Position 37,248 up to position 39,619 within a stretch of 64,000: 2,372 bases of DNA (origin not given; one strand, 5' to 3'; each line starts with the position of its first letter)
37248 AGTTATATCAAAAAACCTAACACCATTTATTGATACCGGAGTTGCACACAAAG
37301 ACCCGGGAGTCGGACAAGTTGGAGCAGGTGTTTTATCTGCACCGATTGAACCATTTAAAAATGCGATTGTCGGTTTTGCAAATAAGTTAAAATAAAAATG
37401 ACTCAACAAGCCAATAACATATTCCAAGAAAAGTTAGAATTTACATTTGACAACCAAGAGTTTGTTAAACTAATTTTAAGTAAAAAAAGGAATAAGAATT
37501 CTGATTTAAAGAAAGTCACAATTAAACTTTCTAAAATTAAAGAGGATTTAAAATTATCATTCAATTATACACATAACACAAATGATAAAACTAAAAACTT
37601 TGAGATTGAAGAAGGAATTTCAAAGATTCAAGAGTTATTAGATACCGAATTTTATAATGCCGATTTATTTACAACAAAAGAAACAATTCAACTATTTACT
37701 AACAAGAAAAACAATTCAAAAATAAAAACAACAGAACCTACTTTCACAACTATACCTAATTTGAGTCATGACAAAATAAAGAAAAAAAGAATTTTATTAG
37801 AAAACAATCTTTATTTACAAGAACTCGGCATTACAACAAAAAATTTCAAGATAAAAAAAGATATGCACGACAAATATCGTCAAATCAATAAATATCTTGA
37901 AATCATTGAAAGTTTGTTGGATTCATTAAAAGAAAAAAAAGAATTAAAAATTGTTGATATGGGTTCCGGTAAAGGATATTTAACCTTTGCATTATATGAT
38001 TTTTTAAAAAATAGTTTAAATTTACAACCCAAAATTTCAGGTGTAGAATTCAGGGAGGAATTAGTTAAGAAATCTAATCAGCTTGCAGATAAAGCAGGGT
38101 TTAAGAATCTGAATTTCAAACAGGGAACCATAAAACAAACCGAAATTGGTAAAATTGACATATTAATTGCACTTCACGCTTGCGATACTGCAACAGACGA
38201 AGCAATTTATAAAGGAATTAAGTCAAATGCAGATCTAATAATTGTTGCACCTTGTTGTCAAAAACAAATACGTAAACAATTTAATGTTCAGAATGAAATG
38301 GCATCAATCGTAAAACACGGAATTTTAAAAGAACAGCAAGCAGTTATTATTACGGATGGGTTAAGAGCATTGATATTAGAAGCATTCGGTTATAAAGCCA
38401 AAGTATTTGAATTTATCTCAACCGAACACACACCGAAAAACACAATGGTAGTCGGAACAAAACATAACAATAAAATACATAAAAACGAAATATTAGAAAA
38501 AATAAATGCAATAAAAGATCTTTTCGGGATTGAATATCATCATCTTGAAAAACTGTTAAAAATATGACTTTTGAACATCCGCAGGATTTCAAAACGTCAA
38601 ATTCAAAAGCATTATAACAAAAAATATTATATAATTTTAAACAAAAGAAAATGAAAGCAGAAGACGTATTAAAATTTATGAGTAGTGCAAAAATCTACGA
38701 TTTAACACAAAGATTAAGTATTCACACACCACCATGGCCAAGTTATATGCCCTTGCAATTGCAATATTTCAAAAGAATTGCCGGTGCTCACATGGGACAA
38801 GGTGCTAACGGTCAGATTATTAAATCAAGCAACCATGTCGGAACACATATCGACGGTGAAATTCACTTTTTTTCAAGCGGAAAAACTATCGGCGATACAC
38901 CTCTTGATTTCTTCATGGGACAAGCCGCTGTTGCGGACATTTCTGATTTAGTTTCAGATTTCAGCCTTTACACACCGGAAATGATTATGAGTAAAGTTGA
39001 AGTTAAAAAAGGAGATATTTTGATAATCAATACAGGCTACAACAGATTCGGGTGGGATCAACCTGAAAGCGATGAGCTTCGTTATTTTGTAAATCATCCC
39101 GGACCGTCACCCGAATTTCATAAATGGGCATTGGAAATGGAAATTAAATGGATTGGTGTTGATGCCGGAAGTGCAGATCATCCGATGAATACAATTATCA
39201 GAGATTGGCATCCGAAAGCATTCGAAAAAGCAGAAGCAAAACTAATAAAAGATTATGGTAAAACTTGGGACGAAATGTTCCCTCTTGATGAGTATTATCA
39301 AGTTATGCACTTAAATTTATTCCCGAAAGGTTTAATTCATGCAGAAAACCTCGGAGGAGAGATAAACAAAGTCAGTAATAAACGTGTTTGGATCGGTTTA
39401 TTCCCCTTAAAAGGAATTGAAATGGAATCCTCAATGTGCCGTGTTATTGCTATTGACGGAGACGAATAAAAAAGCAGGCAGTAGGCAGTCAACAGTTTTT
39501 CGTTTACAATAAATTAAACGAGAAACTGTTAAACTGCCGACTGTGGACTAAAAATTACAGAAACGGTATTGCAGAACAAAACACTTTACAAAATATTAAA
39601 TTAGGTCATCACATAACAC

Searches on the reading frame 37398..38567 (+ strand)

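Call 10: search_protein_families(library=pfam, proteins=[window:37398-38567:+])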
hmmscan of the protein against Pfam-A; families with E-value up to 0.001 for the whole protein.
window:37398-38567:+ (389 aa): 6 families
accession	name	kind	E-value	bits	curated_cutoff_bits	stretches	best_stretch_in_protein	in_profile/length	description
PF13679.12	Methyltransf_32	-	2.5e-42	144.7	27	1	158-294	1-143/143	Methyltransferase domain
PF13847.12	Methyltransf_31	-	1.3e-13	51.4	27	1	180-300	2-127/145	Methyltransferase domain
PF01135.25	PCMT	-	1.5e-05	25.3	20.3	1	173-243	65-131/210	Protein-L-isoaspartate(D-aspartate) O-methyltransferase (PCMT)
PF05206.20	TRM13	-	0.00013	22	26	0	172-309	5-159/257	Methyltransferase TRM13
PF13649.12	Methyltransf_25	-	0.00016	22.8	27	1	185-270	1-82/97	Methyltransferase domain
PF01209.24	Ubie_methyltran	-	0.00057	19.8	20.1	0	176-246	42-108/233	ubiE/COQ5 methyltransferase family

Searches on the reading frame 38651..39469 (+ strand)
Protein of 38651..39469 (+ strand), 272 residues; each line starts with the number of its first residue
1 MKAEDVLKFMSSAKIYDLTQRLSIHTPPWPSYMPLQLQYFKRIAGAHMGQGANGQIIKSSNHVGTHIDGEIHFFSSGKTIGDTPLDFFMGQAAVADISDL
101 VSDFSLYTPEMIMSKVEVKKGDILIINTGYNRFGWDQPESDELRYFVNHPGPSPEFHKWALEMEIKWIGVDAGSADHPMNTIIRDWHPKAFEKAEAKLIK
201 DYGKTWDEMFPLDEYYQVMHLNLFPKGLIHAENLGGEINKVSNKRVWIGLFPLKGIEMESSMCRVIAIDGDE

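Call 10: search_protein_families(library=pfam, proteins=[window:38651-39469:+])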
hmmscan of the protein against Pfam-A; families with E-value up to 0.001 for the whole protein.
window:38651-39469:+ (272 aa): 1 family
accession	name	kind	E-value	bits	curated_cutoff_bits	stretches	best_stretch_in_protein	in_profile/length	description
PF04199.19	Cyclase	-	6.9e-31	107.8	23.1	1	16-177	1-142/142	Putative cyclase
